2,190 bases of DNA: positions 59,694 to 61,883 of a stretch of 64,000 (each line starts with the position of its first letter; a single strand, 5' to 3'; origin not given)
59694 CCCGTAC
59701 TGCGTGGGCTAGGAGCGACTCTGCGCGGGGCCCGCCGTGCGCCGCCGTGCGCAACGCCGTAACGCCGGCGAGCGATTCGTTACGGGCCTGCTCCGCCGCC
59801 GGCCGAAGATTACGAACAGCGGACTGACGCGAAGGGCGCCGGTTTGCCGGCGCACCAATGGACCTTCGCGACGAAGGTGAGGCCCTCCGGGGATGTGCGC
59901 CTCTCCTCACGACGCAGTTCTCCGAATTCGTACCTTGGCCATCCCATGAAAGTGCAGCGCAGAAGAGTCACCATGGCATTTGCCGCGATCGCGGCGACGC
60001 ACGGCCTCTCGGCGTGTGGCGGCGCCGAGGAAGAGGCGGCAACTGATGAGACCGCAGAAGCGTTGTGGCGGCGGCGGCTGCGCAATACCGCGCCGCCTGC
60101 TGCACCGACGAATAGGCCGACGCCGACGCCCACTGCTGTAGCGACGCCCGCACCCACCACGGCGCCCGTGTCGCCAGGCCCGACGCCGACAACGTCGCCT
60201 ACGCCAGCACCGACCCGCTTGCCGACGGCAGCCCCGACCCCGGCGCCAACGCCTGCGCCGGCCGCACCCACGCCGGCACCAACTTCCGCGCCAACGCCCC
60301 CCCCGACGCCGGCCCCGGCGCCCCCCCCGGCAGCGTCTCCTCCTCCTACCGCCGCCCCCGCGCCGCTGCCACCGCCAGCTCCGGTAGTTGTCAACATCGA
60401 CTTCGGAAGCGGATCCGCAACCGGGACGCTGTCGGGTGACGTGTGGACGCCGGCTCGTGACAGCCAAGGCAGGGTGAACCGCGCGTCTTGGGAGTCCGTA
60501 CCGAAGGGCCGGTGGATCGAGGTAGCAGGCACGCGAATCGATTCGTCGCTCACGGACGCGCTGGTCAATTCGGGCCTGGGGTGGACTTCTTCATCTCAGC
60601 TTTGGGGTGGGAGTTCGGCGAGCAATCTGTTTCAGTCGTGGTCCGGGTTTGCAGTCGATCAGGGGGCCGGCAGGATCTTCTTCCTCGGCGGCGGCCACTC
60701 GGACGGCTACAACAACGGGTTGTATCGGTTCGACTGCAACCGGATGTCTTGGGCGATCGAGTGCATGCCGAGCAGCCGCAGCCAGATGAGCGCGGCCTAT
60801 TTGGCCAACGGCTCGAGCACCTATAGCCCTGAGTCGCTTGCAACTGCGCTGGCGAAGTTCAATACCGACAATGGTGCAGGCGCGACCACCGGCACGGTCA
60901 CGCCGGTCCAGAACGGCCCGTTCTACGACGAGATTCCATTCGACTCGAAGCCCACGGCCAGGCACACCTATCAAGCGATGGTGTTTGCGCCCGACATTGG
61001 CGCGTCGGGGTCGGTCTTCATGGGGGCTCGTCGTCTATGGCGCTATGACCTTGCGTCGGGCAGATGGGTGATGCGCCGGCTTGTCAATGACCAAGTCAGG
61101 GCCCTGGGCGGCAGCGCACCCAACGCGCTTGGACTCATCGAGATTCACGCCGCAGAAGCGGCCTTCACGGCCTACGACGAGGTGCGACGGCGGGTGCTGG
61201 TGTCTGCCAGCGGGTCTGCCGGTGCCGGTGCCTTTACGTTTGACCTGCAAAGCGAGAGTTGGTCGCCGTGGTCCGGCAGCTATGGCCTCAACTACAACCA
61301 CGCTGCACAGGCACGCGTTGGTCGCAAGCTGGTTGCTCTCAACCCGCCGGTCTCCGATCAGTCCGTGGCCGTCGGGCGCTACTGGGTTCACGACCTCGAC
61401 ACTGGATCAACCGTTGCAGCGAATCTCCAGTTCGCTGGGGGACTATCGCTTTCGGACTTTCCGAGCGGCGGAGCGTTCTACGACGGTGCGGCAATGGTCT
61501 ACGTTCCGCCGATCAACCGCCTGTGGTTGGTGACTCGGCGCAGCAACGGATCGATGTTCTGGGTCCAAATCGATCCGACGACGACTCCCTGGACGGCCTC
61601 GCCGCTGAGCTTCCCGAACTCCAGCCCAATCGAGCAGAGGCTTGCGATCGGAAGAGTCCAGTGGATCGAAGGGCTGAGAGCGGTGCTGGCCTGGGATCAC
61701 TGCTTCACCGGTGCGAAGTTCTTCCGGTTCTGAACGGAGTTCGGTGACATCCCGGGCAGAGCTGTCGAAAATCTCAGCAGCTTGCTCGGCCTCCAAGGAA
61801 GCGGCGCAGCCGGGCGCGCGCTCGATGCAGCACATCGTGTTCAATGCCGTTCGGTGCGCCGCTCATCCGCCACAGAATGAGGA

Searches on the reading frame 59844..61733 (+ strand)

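Call 33: search_protein_families(library=ncbifam, proteins=[window:59844-61733:+], max_evalue=0.0001)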
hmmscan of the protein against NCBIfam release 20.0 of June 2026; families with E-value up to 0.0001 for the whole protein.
window:59844-61733:+ (629 aa): 0 families

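Call 40: search_protein_families(library=pfam, proteins=[window:59844-61733:+], max_evalue=1)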
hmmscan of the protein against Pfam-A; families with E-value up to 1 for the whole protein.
window:59844-61733:+ (629 aa): 3 families
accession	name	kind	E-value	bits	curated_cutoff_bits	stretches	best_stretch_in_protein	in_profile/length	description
PF13415.12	Kelch_3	-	0.00066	20.2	22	1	277-311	3-34/48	Galactose oxidase, central domain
PF13964.12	Kelch_6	-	0.0011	19.3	25.3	0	275-303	11-40/50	Kelch motif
PF24681.1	Kelch_KLHDC2_KLHL20_DRC7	-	0.028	14.2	50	1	276-314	63-106/221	KLHDC2/KLHL20/DRC7 Kelch-repeats domain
